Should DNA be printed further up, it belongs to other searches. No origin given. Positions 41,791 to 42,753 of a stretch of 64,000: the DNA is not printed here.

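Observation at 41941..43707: Divergently paired haem-oxygenase-fold di-iron oxidase (CADD/PqqC/TenA-like) and membrane di-iron desaturase-like enzyme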

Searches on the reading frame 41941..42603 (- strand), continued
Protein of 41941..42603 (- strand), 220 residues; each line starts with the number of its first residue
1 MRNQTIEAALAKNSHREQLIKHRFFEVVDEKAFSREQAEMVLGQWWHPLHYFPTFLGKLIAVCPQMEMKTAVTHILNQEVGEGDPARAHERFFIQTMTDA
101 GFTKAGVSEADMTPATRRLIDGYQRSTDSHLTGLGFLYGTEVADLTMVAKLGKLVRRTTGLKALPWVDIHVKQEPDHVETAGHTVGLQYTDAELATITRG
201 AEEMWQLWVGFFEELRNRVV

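Call 46: find_homologous_proteins(query=L018:12011-18325:+, max_evalue=1e-50)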
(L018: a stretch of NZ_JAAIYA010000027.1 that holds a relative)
Query L018:12011-18325:+ (2105 aa): 7981 proteins with E <= 1e-50 among 8000 candidates; the best 120 are listed.
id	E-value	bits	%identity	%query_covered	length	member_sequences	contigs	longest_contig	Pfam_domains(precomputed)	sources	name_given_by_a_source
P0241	0.0e+0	4587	96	100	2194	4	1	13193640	PF00668.26,PF00550.32,PF00501.35,PF13193.13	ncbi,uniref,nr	ncbi:non-ribosomal peptide synthetase [Pyxidicoccus sp. MSG2]|uniref:non-ribosomal peptide synthetas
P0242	0.0e+0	4290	61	98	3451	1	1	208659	PF00668.26,PF00550.32,PF00501.35,PF13193.13,PF00975.27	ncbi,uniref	ncbi:amino acid adenylation domain-containing protein [Archangium sp.]|uniref:non-ribosomal peptide 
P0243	0.0e+0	4287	61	99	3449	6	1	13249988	PF00668.26,PF00550.32,PF12697.14,PF00501.35,PF13193.13,PF00975.27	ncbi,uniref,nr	ncbi:amino acid adenylation domain-containing protein [Archangium violaceum]|uniref:non-ribosomal pe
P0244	0.0e+0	4210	54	98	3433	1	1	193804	PF00668.26,PF00550.32,PF00501.35,PF13193.13,PF00975.27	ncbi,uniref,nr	ncbi:non-ribosomal peptide synthetase [Myxococcus sp. RHSTA-1-4]|uniref:non-ribosomal peptide synthe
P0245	0.0e+0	4139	59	100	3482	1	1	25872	PF00668.26,PF00550.32,PF12697.14,PF00501.35,PF13193.13,PF00975.27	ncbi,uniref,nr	ncbi:non-ribosomal peptide synthetase [Vitiosangium sp. GDMCC 1.1324]|uniref:non-ribosomal peptide s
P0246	0.0e+0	4086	60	99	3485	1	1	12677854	PF00668.26,PF00550.32,PF12697.14,PF00501.35,PF13193.13,PF00975.27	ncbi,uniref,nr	ncbi:amino acid adenylation domain-containing protein [Archangium violaceum]|uniref:non-ribosomal pe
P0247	0.0e+0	4076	52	100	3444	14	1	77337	PF00668.26,PF00550.32,PF00501.35,PF13193.13,PF00975.27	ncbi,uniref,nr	ncbi:non-ribosomal peptide synthetase [Myxococcus qinghaiensis]|uniref:non-ribosomal peptide synthet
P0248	0.0e+0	4056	58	99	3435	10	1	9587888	PF00668.26,PF00550.32,PF00501.35,PF13193.13,PF00975.27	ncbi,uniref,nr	ncbi:long-chain-fatty-acid--CoA ligase [Corallococcus coralloides]|uniref:Long-chain-fatty-acid--CoA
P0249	0.0e+0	4021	52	100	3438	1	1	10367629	PF00668.26,PF00550.32,PF00501.35,PF13193.13,PF00975.27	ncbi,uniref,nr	ncbi:non-ribosomal peptide synthetase [Myxococcus landrumensis]|uniref:Amino acid adenylation domain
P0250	0.0e+0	4003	59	99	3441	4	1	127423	PF00668.26,PF00550.32,PF00501.35,PF13193.13,PF00975.27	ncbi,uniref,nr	ncbi:non-ribosomal peptide synthetase [Corallococcus interemptor]|uniref:Non-ribosomal peptide synth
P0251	0.0e+0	3957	52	99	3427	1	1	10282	PF00668.26,PF00550.32,PF00501.35,PF13193.13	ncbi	ncbi:MAG TPA: amino acid adenylation domain-containing protein, partial [Longimicrobiaceae bacterium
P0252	0.0e+0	3953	51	99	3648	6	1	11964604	PF00668.26,PF00550.32,PF00501.35,PF13193.13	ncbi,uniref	ncbi:amino acid adenylation domain-containing protein [Archangium gephyra]|uniref:non-ribosomal pept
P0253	0.0e+0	3935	59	99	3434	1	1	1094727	PF00668.26,PF00550.32,PF12697.14,PF00501.35,PF13193.13,PF00561.27,PF00975.27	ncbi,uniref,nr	ncbi:amino acid adenylation domain-containing protein [Corallococcus macrosporus]|uniref:Amino acid 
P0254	0.0e+0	3930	52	100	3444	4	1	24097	PF00668.26,PF00550.32,PF00501.35,PF13193.13,PF00975.27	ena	-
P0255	0.0e+0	3926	59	99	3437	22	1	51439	PF00668.26,PF00550.32,PF00501.35,PF13193.13,PF00975.27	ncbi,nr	ncbi:amino acid adenylation domain-containing protein [Corallococcus exiguus]|nr:amino acid adenylat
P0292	0.0e+0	3435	47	99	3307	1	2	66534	PF00668.26,PF00550.32,PF18563.7,PF00501.35,PF13193.13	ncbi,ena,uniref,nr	ncbi:non-ribosomal peptide synthetase [Nostoc sp. NMS8]|uniref:non-ribosomal peptide synthetase n=1 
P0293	0.0e+0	3435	51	99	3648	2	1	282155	PF00668.26,PF00550.32,PF12697.14,PF00501.35,PF13193.13,PF00975.27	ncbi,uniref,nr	ncbi:non-ribosomal peptide synthetase [Pyxidicoccus caerfyrddinensis]|uniref:non-ribosomal peptide s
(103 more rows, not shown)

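Call 47: find_encoding_contigs(protein=P0248, flank=10000, max_places=2)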
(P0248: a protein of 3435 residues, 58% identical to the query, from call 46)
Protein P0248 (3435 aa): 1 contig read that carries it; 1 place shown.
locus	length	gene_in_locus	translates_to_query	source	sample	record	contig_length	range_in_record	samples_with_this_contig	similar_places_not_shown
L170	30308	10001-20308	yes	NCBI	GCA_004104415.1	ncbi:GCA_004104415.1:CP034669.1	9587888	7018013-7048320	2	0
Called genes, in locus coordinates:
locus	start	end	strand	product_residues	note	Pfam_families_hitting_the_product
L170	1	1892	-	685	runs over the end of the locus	PF07715:Plug, PF00593:TonB_dep_Rec_b-barrel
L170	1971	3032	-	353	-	PF08308:PEGA (weak)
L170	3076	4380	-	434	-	PF00069:Pkinase, PF07714:PK_Tyr_Ser-Thr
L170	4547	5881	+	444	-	PF00083:Sugar_tr, PF07690:MFS_1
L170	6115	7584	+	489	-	PF03796:DnaB_C (faint), PF06745:ATPase, PF13481:AAA_25 (weak), PF01695:IstB_IS21 (faint), PF05729:NACHT (faint), PF09848:SLFN-g3_helicase (faint), PF06745:ATPase, PF13481:AAA_25, +4 more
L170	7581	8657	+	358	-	PF00072:Response_reg, PF13581:HATPase_c_2 (faint), PF00512:HisKA, PF02518:HATPase_c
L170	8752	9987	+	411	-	PF05977:MFS_3, PF13347:MFS_2 (faint), PF07690:MFS_1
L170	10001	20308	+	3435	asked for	PF00668:Condensation, PF00501:AMP-binding, PF13193:AMP-binding_C, PF00550:PP-binding, PF00668:Condensation, PF00501:AMP-binding, PF13193:AMP-binding_C, PF00550:PP-binding, +5 more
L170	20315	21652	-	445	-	-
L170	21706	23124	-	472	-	PF00704:Glyco_hydro_18, PF23916:TIM-barrel_EndoS (weak), PF14200:RicinB_lectin_2, PF00652:Ricin_B_lectin, PF14200:RicinB_lectin_2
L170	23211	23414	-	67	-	PF04328:Sel_put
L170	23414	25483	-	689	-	PF02554:CstA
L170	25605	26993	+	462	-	PF03572:Peptidase_S41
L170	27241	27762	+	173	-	PF00583:Acetyltransf_1, PF13673:Acetyltransf_10 (weak), PF13508:Acetyltransf_7, PF08445:FR47 (weak)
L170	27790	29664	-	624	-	-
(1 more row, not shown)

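Call 51: find_encoding_contigs(protein=P0246, flank=6000, max_places=1)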
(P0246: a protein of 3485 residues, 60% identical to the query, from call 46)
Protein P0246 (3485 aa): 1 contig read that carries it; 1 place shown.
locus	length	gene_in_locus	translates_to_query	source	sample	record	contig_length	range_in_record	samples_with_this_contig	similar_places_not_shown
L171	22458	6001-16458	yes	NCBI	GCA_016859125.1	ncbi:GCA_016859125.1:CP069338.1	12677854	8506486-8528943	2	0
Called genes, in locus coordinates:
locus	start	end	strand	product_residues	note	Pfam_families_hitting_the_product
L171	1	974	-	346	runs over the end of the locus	PF01118:Semialdhyde_dh, PF22698:Semialdhyde_dhC_1, PF02774:Semialdhyde_dhC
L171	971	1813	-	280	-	PF22626:LysX_preATP_grasp, PF02655:ATP-grasp_3 (weak), PF08443:RimK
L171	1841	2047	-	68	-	PF21344:Zn_ribbon_LysW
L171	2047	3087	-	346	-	PF02779:Transket_pyr, PF02780:Transketolase_C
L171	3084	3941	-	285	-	PF13292:DXP_synthase_N, PF00456:Transketolase_N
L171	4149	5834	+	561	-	PF00501:AMP-binding, PF13193:AMP-binding_C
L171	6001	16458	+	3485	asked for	PF00668:Condensation, PF00501:AMP-binding, PF13193:AMP-binding_C, PF00550:PP-binding, PF00668:Condensation, PF00501:AMP-binding, PF13193:AMP-binding_C, PF00550:PP-binding, +6 more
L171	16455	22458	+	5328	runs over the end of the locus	PF00668:Condensation, PF00501:AMP-binding, PF00550:PP-binding, PF13193:AMP-binding_C, PF00668:Condensation, PF00501:AMP-binding, PF13193:AMP-binding_C, PF00550:PP-binding, +12 more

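Call 52: find_encoding_contigs(protein=P0249, flank=6000, max_places=1)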
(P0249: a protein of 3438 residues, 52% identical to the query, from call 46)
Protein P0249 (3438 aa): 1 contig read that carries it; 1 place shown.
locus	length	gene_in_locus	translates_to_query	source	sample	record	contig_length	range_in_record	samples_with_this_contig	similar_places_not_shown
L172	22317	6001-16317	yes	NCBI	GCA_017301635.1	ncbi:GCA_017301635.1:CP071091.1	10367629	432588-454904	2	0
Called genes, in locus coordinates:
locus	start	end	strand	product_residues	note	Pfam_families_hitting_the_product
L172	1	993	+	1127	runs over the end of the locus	PF13555:AAA_29, PF13558:SbcC_Walker_B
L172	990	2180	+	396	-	PF11795:DUF3322, PF09983:JetD_C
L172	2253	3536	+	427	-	PF03952:Enolase_N, PF00113:Enolase_C, PF13378:MR_MLE_C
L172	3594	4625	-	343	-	-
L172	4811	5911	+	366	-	PF02423:OCD_Mu_crystall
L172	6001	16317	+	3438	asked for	PF00668:Condensation, PF00501:AMP-binding, PF13193:AMP-binding_C, PF00550:PP-binding, PF00668:Condensation, PF00501:AMP-binding, PF00550:PP-binding, PF13193:AMP-binding_C, +5 more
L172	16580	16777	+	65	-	PF21344:Zn_ribbon_LysW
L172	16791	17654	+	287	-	-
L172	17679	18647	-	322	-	PF02353:CMAS, PF01209:Ubie_methyltran, PF13489:Methyltransf_23 (weak), PF13847:Methyltransf_31, PF08241:Methyltransf_11, PF08242:Methyltransf_12, PF13649:Methyltransf_25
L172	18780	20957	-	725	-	PF00378:ECH_1, PF16113:ECH_2, PF02737:3HCDH_N, PF00725:3HCDH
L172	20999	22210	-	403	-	PF00108:Thiolase_N, PF00109:ketoacyl-synt (weak), PF02803:Thiolase_C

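Call 64: search_solved_structures(query=window:41941-42603:-, max_evalue=10, show_alignments=0)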
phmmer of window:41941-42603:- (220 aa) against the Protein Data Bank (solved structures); distinct sequences matched with E-value up to 10: 4.
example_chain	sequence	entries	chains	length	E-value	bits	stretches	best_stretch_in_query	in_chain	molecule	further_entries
7twa_A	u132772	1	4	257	0.00021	24.3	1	14-179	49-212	4-chloro-allylglycine synthase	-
2cdq_A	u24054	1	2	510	0.061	16.3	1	83-202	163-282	ASPARTOKINASE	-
3hcy_A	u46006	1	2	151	0.68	12.9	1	24-60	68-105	Putative two-component sensor histidine kinase protein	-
7nhn_t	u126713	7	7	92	1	12.3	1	32-89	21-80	30S ribosomal protein S19 | Small ribosomal subunit protein uS19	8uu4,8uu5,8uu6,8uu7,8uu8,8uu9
